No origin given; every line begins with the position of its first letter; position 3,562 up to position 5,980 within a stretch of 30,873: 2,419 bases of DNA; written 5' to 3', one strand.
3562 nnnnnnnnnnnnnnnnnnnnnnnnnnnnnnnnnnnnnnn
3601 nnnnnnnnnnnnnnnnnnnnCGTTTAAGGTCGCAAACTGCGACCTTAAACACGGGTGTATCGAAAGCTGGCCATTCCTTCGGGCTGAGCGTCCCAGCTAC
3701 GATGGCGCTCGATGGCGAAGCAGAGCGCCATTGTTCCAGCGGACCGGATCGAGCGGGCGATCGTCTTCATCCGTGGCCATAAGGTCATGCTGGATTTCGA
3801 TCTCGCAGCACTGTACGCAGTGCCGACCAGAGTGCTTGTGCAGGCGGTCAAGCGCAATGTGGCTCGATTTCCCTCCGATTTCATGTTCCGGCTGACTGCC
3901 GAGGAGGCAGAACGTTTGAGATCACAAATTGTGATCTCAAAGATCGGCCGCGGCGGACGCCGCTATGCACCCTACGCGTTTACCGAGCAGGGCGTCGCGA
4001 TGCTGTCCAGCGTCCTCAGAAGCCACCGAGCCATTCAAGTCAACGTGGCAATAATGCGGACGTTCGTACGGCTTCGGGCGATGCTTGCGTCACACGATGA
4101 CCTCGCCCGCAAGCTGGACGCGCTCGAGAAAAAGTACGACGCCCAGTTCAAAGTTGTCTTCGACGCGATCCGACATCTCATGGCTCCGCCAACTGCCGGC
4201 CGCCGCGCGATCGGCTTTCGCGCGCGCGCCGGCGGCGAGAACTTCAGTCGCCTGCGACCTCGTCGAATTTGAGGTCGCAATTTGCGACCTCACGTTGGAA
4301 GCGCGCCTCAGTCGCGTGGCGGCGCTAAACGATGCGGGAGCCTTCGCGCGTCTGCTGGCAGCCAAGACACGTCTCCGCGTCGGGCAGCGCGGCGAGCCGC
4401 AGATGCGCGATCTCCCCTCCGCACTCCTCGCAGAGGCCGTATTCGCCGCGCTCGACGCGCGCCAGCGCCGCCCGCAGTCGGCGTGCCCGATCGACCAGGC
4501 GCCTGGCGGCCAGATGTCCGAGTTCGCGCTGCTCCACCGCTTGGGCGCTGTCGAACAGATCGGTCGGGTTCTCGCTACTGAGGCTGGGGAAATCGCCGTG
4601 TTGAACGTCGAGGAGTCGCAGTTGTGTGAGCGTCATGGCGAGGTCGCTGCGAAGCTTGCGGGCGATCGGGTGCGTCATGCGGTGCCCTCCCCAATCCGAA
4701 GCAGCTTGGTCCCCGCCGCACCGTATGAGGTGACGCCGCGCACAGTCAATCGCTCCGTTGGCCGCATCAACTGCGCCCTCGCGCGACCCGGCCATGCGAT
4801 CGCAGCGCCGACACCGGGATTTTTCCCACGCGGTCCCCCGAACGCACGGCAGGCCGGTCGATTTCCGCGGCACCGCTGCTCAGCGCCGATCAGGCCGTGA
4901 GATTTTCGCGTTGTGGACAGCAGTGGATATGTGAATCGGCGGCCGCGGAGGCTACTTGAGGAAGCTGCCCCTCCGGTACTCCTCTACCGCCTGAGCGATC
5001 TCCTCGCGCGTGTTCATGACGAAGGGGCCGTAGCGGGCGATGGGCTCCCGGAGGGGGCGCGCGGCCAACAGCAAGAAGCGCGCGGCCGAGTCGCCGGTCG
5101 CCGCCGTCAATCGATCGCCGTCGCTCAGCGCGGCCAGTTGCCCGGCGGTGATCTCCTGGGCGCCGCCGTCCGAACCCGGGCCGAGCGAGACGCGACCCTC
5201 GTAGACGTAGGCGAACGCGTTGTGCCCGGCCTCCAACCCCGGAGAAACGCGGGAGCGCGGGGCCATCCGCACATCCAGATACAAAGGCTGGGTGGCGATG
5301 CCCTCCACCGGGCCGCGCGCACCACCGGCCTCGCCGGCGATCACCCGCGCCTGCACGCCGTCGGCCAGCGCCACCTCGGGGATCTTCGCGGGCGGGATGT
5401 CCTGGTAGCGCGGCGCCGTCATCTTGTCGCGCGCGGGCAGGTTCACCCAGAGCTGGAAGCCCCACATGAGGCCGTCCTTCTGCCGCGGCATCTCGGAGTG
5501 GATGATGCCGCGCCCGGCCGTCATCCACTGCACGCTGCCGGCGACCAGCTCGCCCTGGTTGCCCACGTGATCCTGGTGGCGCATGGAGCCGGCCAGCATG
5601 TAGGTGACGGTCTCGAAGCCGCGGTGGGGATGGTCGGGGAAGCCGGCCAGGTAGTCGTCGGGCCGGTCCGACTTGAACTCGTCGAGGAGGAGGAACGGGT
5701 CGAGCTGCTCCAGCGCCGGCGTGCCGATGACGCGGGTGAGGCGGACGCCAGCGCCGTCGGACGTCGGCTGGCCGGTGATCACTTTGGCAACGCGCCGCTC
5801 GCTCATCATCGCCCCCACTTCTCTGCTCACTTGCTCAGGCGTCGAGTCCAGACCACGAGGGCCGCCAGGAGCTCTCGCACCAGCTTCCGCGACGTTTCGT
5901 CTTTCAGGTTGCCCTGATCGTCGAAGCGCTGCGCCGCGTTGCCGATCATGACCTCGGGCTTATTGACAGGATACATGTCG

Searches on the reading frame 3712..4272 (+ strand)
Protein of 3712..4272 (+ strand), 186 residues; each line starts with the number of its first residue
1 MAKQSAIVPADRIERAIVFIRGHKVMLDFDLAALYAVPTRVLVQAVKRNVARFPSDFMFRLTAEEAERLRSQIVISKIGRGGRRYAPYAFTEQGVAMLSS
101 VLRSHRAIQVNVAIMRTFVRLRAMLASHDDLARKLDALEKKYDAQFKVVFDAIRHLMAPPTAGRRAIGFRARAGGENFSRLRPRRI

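Call 62: search_protein_families(library=pfam, proteins=[window:3712-4272:+], max_evalue=0.001)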
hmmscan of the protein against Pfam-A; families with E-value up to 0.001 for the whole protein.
window:3712-4272:+ (186 aa): 1 family
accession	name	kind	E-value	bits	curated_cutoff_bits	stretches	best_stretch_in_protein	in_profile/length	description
PF10543.14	ORF6N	-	3.5e-32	111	27.8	1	16-101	2-86/86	ORF6N domain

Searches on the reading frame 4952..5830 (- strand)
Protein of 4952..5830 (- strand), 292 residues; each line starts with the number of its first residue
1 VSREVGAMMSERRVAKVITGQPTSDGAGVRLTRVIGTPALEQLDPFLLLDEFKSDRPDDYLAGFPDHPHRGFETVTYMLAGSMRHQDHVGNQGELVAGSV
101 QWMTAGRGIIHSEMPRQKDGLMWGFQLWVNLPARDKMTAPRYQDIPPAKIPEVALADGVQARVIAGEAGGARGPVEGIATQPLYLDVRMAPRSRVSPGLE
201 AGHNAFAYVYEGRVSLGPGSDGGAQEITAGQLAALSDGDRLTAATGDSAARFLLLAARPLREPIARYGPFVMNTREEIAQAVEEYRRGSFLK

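Call 62: search_protein_families(library=pfam, proteins=[window:4952-5830:-], max_evalue=0.001)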
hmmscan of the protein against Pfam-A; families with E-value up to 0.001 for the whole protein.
window:4952-5830:- (292 aa): 2 families
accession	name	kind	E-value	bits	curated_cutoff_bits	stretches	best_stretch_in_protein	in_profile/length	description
PF02678.22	Pirin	-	1.7e-37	128.1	26.1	1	29-129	2-108/108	Pirin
PF05726.19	Pirin_C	-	1e-26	93.8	27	1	184-290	1-102/103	Pirin C-terminal cupin domain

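Call 74: find_encoding_contigs(protein=window:4952-5830:-, flank=10000, max_places=6)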
Protein window:4952-5830:- (292 aa): no gene with exactly this product is on record in the collection.
